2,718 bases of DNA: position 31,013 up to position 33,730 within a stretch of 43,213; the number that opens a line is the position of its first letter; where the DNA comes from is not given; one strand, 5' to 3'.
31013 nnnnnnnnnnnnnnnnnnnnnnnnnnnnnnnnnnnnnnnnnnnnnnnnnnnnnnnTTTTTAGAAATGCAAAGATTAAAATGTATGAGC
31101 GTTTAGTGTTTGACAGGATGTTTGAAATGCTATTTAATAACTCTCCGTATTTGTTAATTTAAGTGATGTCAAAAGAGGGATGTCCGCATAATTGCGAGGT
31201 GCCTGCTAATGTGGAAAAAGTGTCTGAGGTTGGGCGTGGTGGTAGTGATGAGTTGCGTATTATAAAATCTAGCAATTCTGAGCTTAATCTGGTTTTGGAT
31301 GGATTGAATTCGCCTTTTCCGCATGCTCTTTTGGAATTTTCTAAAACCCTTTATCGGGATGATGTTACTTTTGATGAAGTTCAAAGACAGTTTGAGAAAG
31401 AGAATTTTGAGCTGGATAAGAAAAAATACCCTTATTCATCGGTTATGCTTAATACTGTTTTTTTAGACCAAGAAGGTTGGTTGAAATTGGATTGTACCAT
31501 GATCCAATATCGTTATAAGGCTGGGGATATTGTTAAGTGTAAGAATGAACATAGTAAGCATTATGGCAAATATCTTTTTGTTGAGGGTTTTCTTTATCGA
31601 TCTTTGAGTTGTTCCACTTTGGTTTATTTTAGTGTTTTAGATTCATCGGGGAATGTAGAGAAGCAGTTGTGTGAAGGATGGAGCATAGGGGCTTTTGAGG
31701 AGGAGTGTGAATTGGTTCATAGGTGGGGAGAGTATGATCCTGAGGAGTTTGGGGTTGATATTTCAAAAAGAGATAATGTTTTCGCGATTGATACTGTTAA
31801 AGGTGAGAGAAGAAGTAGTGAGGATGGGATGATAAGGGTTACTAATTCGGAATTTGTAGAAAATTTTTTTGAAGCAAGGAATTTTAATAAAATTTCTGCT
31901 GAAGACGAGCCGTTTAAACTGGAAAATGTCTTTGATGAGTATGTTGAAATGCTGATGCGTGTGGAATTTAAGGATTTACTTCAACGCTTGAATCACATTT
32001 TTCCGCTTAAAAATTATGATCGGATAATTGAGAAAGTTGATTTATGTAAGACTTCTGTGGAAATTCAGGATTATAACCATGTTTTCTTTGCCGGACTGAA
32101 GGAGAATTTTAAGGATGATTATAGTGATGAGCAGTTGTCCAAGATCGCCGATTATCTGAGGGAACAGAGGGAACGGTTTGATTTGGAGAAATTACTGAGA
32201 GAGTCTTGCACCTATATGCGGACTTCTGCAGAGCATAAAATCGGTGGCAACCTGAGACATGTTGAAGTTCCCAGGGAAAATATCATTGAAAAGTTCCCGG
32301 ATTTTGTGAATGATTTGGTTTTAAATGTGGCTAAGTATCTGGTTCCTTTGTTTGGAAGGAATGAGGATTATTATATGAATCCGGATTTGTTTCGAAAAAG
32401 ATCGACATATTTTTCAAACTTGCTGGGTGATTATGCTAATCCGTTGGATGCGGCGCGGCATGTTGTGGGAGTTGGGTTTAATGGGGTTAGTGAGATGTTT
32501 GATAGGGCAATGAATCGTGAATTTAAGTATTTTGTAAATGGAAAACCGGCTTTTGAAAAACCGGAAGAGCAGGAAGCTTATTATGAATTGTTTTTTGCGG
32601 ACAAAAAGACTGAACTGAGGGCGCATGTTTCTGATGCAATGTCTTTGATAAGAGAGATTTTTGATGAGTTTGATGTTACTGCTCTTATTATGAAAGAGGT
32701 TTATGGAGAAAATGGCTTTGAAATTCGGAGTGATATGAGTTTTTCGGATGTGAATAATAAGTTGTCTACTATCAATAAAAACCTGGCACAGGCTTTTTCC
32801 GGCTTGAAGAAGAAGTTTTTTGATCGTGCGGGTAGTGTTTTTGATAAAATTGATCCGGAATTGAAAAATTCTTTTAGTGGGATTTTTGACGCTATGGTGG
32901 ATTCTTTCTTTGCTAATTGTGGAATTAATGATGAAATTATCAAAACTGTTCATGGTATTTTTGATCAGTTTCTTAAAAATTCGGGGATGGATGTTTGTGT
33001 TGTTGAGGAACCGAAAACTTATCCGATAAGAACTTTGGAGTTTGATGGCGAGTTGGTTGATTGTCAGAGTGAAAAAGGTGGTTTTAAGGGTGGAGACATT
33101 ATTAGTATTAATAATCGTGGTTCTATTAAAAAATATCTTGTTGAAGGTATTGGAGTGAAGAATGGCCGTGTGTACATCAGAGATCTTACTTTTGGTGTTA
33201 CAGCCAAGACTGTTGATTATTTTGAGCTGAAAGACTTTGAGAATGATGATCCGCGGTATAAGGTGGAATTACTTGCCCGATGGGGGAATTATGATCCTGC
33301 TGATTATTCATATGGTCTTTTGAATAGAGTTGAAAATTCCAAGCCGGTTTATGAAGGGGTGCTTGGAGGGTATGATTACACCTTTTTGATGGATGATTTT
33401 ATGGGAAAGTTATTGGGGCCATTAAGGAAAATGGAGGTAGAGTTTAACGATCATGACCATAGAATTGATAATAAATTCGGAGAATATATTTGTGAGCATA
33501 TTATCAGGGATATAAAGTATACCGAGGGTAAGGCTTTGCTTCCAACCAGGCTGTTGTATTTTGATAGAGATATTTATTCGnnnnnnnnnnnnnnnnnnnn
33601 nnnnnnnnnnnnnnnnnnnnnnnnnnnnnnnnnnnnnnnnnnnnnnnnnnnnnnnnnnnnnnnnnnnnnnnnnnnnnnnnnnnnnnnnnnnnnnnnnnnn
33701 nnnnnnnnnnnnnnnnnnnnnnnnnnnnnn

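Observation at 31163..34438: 1091-aa megaprotein: unrecognisable ~800-aa N-terminal region fused to a radical-SAM core with a non-canonical CX4CX2C motif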

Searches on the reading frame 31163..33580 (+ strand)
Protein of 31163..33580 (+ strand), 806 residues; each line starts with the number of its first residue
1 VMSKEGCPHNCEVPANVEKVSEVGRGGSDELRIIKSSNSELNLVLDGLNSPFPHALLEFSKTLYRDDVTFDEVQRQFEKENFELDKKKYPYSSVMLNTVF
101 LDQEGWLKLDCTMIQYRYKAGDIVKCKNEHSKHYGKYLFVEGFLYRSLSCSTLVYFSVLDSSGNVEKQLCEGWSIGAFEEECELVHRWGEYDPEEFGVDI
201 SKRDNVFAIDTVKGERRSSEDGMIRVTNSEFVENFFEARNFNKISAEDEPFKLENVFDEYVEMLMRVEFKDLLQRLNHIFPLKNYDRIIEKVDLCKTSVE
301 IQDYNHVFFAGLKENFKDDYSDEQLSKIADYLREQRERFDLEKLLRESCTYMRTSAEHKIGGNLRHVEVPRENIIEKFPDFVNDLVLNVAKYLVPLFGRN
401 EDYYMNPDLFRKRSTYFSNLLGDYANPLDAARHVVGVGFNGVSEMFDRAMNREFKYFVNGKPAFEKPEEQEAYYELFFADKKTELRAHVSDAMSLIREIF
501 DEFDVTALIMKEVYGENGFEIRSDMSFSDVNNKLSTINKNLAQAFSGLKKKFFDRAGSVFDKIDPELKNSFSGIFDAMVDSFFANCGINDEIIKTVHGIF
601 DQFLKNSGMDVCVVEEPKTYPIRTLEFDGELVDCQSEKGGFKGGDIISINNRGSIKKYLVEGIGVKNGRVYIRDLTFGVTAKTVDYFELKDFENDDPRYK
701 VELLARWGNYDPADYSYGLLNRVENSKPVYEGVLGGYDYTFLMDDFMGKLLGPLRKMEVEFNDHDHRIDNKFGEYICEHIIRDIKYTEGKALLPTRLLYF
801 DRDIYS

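Call 27: search_protein_representatives(alignment_id=A2)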
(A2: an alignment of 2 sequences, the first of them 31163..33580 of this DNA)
Query: 2 sequences, 844 profile positions. Proteins with E-value up to 0.001 (for the whole library): 17; up to 1e-10: 16; up to 1e-30: 10. The best 17 are listed.
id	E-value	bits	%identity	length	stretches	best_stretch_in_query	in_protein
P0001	0.0e+00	1554.9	-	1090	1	2-844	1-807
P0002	0.0e+00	1334.6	-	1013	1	40-844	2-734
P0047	5.7e-107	375.3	-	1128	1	56-844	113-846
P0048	1.4e-93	330.9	-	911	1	225-842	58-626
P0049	6.7e-80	285.7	-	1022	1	106-844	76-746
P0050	1.4e-72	261.5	-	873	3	105-468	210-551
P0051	2.5e-66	240.8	-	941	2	105-589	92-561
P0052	1.4e-63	231.7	-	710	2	86-467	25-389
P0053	4.9e-55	203.4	-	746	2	105-470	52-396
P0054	3.8e-33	131.0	-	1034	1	77-485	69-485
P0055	2.3e-29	118.5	-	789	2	107-461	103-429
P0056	4.6e-25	104.3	-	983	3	255-465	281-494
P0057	1.6e-16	76.0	-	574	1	246-459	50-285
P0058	5.1e-16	74.4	-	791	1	237-785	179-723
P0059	3.0e-15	71.8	-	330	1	77-348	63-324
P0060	4.2e-12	61.4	-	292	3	107-224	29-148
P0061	1.3e-06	43.2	-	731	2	234-322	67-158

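Call 29: search_protein_families(library=pfam, proteins=[P0047, P0048, P0049, P0050, P0051, P0052, P0053, P0054, P0055, P0056], max_evalue=0.01)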
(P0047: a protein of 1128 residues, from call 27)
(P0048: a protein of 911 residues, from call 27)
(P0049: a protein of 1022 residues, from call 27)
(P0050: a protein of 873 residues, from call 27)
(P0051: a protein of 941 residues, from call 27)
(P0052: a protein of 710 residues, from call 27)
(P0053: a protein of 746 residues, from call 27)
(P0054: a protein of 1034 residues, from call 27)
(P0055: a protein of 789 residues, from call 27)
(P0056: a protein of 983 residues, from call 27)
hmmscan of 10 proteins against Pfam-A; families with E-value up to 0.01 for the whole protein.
P0047 (1128 aa): 1 family
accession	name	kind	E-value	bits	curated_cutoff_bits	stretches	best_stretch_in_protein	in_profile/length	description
PF04055.27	Radical_SAM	-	7.2e-16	59.2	29.5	1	862-1029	2-158/166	Radical SAM superfamily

P0048 (911 aa): 1 family
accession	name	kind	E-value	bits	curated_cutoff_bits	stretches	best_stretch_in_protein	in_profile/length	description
PF04055.27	Radical_SAM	-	2.2e-11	44.6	29.5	1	644-813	2-157/166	Radical SAM superfamily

P0049 (1022 aa): 1 family
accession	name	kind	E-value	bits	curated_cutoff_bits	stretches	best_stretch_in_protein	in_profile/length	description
PF04055.27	Radical_SAM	-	7.5e-18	65.7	29.5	1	762-926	2-159/166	Radical SAM superfamily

P0050 (873 aa): 1 family
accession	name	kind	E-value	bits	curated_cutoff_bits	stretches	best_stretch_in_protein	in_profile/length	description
PF04055.27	Radical_SAM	-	2.4e-13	51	29.5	1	612-770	3-154/166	Radical SAM superfamily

P0051 (941 aa): 2 families
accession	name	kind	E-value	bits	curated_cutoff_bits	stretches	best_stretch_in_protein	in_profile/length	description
PF04055.27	Radical_SAM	-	9e-11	42.7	29.5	1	678-837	2-154/166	Radical SAM superfamily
PF09727.14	CortBP2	-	0.0086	16.6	26.9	0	509-552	47-90/187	Cortactin-binding protein-2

P0052 (710 aa): 1 family
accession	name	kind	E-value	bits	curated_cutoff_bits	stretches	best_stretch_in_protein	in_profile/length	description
PF04055.27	Radical_SAM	-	6.6e-15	56.1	29.5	1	447-607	2-153/166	Radical SAM superfamily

P0053 (746 aa): 1 family
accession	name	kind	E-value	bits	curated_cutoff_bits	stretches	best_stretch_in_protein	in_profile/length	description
PF04055.27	Radical_SAM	-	2.4e-12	47.8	29.5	1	461-643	2-152/166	Radical SAM superfamily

P0054 (1034 aa): 1 family
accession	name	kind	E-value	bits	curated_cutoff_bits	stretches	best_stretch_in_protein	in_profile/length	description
PF04055.27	Radical_SAM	-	1.2e-12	48.8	29.5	1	744-922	2-158/166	Radical SAM superfamily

P0055 (789 aa): 1 family
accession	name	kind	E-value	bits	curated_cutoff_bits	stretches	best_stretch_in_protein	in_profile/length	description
PF04055.27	Radical_SAM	-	4.2e-16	60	29.5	1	494-654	3-154/166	Radical SAM superfamily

P0056 (983 aa): 1 family
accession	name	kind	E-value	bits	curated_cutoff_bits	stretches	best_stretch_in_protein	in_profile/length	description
PF04055.27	Radical_SAM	-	5e-18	66.2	29.5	1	709-889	2-162/166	Radical SAM superfamily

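Call 30: search_protein_families(library=pfam, proteins=[P0057, P0058, P0059, P0060, P0061], max_evalue=0.01)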
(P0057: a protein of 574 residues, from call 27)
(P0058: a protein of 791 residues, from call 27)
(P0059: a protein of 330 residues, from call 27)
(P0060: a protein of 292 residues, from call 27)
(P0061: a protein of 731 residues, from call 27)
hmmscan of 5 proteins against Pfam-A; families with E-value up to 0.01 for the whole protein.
P0057 (574 aa): 0 families

P0058 (791 aa): 0 families

P0059 (330 aa): 0 families

P0060 (292 aa): 0 families

P0061 (731 aa): 1 family
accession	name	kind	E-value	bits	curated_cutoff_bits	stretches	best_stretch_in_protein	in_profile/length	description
PF04055.27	Radical_SAM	-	2.6e-14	54.2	29.5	1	472-634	4-156/166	Radical SAM superfamily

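Call 64: list_cluster_members(proteins=[P0047, P0048, P0049, P0050, P0051, P0052, P0053, P0054, P0055, P0056])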
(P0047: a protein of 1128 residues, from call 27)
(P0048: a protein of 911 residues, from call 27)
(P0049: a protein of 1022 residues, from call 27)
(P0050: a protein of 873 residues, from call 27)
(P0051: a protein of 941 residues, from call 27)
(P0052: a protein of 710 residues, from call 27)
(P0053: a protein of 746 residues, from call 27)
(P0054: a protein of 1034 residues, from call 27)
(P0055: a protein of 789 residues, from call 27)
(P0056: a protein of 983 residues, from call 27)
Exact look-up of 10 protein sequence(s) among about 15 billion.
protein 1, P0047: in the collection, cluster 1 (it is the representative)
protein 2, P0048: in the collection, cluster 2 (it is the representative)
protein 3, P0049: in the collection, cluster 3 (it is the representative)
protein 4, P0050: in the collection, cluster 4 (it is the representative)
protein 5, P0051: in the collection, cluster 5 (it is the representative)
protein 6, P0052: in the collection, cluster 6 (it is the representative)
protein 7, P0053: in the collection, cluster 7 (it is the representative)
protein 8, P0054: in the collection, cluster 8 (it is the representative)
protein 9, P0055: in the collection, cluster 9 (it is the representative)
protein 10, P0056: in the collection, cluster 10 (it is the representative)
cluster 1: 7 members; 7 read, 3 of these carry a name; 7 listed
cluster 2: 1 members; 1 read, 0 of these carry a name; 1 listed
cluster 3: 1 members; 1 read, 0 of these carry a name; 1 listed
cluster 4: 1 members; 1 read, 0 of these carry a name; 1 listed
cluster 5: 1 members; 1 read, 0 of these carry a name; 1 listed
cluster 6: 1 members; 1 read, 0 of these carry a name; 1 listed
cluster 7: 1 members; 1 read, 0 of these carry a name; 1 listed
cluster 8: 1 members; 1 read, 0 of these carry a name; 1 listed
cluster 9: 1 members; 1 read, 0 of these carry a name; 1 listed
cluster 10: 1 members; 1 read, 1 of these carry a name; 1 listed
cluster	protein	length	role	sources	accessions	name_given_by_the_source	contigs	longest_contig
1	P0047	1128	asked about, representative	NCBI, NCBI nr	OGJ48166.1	hypothetical protein A2229_03955 [Candidatus Peregrinibacteria bacterium ... | MAG: hypothetical protein A2229_03955 [Candidatus Peregrinibacteria bacterium ...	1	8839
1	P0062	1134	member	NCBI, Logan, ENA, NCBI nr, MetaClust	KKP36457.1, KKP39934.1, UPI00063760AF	MAG: Oxygen-independent coproporphyrinogen III oxidase, Fe-S oxidoreductase [Candidatus ... | status=active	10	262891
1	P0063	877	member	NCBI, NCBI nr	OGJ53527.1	hypothetical protein A2483_00320 [Candidatus Peregrinibacteria bacterium ... | MAG: hypothetical protein A2483_00320 [Candidatus Peregrinibacteria bacterium ...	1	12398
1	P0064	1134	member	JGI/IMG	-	-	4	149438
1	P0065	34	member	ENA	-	-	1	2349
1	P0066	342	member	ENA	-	-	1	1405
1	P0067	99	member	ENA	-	-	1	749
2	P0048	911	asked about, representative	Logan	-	-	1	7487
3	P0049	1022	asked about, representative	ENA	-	-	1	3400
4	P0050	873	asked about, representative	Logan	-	-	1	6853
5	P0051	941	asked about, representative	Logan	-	-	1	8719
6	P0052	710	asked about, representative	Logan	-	-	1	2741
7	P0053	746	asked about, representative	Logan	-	-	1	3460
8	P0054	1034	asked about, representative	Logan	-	-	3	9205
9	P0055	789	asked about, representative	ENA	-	-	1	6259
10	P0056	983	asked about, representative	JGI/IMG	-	hypothetical protein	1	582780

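Call 65: find_encoding_contigs(protein=P0056, flank=8000, max_places=2)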
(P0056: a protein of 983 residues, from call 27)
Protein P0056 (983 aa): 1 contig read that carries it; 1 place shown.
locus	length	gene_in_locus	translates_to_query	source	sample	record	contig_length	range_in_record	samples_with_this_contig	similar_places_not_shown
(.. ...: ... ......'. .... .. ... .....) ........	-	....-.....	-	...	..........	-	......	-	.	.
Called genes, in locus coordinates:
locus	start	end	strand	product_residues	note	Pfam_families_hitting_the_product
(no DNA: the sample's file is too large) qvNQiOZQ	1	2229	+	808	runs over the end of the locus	PF26299:MurL_N, PF26298:MurL_epimerase_C, PF08245:Mur_ligase_M, PF02875:Mur_ligase_C (weak)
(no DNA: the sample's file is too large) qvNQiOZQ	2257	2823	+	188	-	-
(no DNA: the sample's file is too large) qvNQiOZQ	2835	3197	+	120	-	-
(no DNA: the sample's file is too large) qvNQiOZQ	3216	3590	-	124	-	PF01850:PIN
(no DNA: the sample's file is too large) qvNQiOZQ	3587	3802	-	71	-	PF04014:MazE_antitoxin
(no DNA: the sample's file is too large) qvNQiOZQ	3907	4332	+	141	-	-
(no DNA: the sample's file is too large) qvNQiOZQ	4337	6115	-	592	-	PF00117:GATase, PF07722:Peptidase_C26 (faint), PF02540:NAD_synthase (weak), PF00958:GMP_synt_C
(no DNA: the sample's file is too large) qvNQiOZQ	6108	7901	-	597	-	PF13196:DUF4012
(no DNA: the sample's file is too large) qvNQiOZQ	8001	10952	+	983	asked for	PF04055:Radical_SAM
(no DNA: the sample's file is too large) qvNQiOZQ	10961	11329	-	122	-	-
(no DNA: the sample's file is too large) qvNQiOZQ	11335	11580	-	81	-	-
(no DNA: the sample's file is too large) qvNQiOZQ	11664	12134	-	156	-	-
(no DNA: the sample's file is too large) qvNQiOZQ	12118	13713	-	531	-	PF01921:tRNA-synt_1f, PF01406:tRNA-synt_1e (faint), PF19269:Anticodon_2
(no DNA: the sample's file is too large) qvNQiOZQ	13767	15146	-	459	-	PF00772:DnaB, PF13481:AAA_25, PF03796:DnaB_C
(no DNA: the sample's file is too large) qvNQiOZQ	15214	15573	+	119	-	PF02021:UPF0102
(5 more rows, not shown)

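Call 66: find_encoding_contigs(protein=P0051, flank=8000, max_places=2)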
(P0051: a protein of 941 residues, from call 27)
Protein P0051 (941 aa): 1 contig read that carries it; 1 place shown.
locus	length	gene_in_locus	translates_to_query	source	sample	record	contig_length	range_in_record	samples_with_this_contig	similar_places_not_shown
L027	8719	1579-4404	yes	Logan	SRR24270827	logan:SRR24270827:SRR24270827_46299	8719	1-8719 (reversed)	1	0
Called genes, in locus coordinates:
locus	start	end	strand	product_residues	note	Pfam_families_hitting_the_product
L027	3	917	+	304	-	?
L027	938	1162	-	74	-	-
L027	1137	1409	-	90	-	PF04365:BrnT_toxin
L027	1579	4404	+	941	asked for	PF04055:Radical_SAM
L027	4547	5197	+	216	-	-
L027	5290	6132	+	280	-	PF05175:MTS, PF06325:PrmA (weak)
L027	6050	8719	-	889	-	?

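Call 67: find_encoding_contigs(protein=P0054, flank=8000, max_places=2)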
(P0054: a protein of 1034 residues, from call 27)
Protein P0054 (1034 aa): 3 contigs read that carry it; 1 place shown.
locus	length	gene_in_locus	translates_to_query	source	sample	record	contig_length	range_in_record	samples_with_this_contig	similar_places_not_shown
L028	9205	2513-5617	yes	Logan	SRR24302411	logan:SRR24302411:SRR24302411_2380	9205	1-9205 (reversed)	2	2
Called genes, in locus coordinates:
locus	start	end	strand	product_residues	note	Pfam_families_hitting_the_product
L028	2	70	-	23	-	?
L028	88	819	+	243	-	-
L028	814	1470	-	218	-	PF00156:Pribosyltran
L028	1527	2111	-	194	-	-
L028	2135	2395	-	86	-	-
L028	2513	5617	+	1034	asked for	PF04055:Radical_SAM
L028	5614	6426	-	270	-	PF00175:NAD_binding_1 (weak), PF10418:DHODB_Fe-S_bind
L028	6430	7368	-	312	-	PF01180:DHO_dh, PF01207:Dus (faint)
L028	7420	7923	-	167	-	-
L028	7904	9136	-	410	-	PF01979:Amidohydro_1, PF12890:DHOase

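Call 81: find_encoding_contigs(protein=P0048, flank=8000, max_places=2)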
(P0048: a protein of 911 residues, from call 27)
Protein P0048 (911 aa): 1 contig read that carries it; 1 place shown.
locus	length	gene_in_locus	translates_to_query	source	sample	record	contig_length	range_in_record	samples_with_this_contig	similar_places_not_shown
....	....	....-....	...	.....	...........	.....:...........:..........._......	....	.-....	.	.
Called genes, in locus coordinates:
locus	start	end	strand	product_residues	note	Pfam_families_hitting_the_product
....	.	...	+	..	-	?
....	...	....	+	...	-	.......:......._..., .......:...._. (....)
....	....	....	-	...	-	-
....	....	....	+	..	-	-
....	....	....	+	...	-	-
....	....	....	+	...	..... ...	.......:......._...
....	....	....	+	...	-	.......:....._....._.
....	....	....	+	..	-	?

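Call 82: find_encoding_contigs(protein=P0055, flank=8000, max_places=2)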
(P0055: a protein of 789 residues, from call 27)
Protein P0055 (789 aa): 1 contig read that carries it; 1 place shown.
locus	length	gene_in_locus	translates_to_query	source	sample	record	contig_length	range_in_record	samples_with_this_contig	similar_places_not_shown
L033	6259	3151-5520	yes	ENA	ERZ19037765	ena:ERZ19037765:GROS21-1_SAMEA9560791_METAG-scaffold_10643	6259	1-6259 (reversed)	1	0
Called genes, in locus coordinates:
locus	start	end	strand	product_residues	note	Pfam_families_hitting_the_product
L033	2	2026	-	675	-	?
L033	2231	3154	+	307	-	-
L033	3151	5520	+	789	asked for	PF04055:Radical_SAM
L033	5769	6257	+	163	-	?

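Call 86: search_protein_families(library=phrogs, proteins=[window:31163-33580:+, P0060], max_evalue=0.01)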
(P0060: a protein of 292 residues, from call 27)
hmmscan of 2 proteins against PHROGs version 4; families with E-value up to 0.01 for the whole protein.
window:31163-33580:+ (806 aa): 0 families

P0060 (292 aa): 1 family
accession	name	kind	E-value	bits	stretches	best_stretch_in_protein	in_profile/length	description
phrog_34954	-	unknown function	0.00045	21.6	0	261-287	28-54/78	-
